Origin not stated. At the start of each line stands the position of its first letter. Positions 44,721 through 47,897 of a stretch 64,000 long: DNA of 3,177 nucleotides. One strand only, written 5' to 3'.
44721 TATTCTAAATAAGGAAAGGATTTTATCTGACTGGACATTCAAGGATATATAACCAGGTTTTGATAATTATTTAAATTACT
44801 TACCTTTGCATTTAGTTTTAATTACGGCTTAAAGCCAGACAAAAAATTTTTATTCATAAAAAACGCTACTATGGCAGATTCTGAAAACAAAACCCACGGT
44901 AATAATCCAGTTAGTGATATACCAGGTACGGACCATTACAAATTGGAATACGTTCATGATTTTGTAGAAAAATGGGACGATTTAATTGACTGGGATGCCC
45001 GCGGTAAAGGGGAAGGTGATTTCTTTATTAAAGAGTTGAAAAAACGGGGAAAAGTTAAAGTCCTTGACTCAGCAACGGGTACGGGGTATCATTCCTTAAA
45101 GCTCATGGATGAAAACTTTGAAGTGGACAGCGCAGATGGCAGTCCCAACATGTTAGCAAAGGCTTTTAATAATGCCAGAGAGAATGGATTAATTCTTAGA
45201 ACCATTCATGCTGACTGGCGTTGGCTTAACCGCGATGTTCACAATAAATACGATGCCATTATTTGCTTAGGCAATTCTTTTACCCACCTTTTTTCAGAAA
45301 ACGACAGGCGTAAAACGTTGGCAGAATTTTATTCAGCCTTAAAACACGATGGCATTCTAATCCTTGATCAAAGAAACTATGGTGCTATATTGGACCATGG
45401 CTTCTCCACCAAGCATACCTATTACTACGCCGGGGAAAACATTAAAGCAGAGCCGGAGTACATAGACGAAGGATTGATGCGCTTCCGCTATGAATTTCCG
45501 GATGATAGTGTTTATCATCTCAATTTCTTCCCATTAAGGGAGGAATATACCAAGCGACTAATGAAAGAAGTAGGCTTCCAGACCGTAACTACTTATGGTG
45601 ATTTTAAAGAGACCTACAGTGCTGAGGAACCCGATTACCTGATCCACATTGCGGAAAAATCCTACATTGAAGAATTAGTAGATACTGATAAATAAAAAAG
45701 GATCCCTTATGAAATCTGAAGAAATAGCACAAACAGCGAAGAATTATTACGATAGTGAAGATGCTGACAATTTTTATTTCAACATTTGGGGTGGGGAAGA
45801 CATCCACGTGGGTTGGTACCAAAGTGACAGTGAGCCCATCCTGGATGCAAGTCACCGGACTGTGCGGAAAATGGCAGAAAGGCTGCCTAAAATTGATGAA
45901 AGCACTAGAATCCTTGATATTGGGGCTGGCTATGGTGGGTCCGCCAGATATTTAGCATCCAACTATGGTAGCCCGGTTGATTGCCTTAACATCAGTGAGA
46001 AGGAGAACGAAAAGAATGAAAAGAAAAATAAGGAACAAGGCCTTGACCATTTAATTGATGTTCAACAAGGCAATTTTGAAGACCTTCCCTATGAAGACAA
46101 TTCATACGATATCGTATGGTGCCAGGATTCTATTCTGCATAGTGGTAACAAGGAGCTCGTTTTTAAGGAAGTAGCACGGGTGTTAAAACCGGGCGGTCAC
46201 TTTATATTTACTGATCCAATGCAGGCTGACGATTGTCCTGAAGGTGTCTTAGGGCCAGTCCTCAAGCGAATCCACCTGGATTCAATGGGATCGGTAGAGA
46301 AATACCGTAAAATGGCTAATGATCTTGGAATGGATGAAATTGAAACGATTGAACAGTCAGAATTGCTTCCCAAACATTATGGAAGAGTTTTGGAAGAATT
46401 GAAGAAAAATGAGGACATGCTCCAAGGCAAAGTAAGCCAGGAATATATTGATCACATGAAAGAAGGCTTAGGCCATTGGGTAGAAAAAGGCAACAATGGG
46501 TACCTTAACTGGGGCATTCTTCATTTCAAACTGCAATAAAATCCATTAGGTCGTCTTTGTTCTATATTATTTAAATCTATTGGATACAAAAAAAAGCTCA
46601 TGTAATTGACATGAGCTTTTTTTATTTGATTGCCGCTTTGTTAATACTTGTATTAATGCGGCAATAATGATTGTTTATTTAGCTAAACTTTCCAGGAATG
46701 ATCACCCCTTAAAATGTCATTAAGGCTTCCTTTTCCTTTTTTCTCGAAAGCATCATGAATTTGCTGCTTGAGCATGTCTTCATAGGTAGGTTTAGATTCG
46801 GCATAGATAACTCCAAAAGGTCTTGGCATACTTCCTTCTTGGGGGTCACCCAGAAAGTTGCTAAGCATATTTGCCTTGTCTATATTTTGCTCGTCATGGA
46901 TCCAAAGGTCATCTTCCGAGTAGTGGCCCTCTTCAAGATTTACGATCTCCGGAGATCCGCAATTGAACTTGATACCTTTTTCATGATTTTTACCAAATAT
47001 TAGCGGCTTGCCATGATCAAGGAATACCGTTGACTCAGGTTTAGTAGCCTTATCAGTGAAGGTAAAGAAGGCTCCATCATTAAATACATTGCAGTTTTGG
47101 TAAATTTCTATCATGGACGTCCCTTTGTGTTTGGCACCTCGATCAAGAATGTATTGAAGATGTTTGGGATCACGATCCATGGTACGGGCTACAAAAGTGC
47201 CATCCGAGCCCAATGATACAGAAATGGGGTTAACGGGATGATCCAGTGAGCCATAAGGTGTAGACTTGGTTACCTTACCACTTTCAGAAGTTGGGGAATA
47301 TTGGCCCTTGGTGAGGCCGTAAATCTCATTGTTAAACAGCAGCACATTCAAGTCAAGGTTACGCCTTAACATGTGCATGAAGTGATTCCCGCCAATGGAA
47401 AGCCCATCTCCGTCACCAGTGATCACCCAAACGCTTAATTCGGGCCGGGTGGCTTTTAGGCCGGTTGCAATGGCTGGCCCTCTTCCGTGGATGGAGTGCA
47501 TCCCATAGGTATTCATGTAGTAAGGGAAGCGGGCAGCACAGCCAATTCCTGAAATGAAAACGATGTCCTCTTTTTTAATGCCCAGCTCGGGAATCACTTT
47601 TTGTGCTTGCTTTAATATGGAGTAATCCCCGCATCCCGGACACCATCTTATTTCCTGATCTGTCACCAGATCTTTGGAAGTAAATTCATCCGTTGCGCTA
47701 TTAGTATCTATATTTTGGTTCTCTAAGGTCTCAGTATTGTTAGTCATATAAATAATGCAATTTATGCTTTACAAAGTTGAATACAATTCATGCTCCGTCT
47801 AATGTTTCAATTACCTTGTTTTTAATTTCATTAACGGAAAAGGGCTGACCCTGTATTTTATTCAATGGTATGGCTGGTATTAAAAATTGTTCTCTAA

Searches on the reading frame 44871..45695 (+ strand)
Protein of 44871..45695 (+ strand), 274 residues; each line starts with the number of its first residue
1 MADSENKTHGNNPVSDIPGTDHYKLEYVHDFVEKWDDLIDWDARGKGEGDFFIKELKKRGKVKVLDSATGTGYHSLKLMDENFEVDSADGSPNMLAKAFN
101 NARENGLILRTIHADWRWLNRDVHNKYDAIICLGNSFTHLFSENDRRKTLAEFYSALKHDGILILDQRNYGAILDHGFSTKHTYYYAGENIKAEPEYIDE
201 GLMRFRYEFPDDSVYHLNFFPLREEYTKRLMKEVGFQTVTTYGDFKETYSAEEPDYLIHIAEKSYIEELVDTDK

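Call 24: search_protein_families(library=pfam, proteins=[window:44871-45695:+], max_evalue=0.001)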
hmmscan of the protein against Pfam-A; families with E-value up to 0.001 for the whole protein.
window:44871-45695:+ (274 aa): 8 families
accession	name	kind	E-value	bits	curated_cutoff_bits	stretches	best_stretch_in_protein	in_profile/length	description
PF13649.12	Methyltransf_25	-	8.9e-15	55.6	27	1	64-161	1-97/97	Methyltransferase domain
PF08241.18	Methyltransf_11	-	3.8e-09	37.5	21.2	1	65-165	1-95/95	Methyltransferase domain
PF13847.12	Methyltransf_31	-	6.6e-09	36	27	1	60-185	3-129/145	Methyltransferase domain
PF08242.18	Methyltransf_12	-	2.6e-07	31.7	30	1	65-163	1-98/98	Methyltransferase domain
PF13489.12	Methyltransf_23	-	1.3e-06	28.7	27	1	60-240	22-163/164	Methyltransferase domain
PF01209.24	Ubie_methyltran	-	5.4e-05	23.1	20.1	1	57-165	44-151/233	ubiE/COQ5 methyltransferase family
PF05175.20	MTS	-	0.00052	20.1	23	1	50-132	21-104/170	Methyltransferase small domain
PF06859.18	Bin3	-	0.00099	20.1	27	0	127-207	1-81/109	Bicoid-interacting protein 3 (Bin3)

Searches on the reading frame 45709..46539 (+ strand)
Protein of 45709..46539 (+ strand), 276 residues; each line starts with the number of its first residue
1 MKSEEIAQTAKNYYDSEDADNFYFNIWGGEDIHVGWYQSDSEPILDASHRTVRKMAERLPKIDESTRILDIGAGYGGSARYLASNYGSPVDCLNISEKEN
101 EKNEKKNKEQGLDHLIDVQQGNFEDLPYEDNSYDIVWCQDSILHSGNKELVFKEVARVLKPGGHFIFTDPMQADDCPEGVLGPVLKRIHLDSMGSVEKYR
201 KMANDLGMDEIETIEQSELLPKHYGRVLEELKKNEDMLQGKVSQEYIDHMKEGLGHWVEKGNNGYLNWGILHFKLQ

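Call 24: search_protein_families(library=pfam, proteins=[window:45709-46539:+], max_evalue=0.001)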
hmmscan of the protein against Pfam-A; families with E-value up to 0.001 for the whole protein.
window:45709-46539:+ (276 aa): 11 families
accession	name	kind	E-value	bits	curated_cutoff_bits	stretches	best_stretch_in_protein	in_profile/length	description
PF08241.18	Methyltransf_11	-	3.2e-23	82.6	21.2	1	69-167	1-95/95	Methyltransferase domain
PF13649.12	Methyltransf_25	-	2.6e-19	70.2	27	1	68-163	1-97/97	Methyltransferase domain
PF13847.12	Methyltransf_31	-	1.1e-17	64.6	27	1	63-177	2-119/145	Methyltransferase domain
PF02353.26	CMAS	-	5.6e-13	49.3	27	1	10-168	10-165/273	Mycolic acid cyclopropane synthetase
PF08242.18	Methyltransf_12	-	4e-12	47.1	30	1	69-165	1-98/98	Methyltransferase domain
PF01209.24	Ubie_methyltran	-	1e-11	45.1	20.1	1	48-166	31-150/233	ubiE/COQ5 methyltransferase family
PF13489.12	Methyltransf_23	-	4.8e-11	43.1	27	1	53-189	11-124/164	Methyltransferase domain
PF05891.18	Methyltransf_PK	-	2.1e-10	40.9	27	1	17-172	7-164/218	AdoMet dependent proline di-methyltransferase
PF03141.22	Methyltransf_29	-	2.1e-06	27.1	23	1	52-171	102-221/506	Putative S-adenosyl-L-methionine-dependent methyltransferase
PF05148.21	Methyltransf_8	-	0.00013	22.3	27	1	117-166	107-155/219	Hypothetical methyltransferase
PF05175.20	MTS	-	0.00099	19.2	23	0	55-166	23-137/170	Methyltransferase small domain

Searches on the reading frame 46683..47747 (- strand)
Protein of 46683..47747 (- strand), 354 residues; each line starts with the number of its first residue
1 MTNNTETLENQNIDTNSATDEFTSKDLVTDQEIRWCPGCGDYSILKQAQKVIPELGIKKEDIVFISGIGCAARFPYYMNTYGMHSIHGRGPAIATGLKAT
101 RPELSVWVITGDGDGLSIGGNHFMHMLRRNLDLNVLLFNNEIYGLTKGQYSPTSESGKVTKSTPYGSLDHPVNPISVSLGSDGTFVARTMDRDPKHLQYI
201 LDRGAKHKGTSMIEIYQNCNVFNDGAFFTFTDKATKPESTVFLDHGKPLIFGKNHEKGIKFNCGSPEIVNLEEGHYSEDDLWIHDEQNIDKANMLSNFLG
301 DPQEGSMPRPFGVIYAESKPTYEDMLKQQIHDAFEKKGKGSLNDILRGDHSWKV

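Call 24: search_protein_families(library=pfam, proteins=[window:46683-47747:-], max_evalue=0.001)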
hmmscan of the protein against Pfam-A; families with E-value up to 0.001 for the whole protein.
window:46683-47747:- (354 aa): 1 family
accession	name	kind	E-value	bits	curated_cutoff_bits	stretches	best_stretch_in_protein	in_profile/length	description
PF02775.26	TPP_enzyme_C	-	5.8e-28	98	21.9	1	70-215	4-151/151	Thiamine pyrophosphate enzyme, C-terminal TPP binding domain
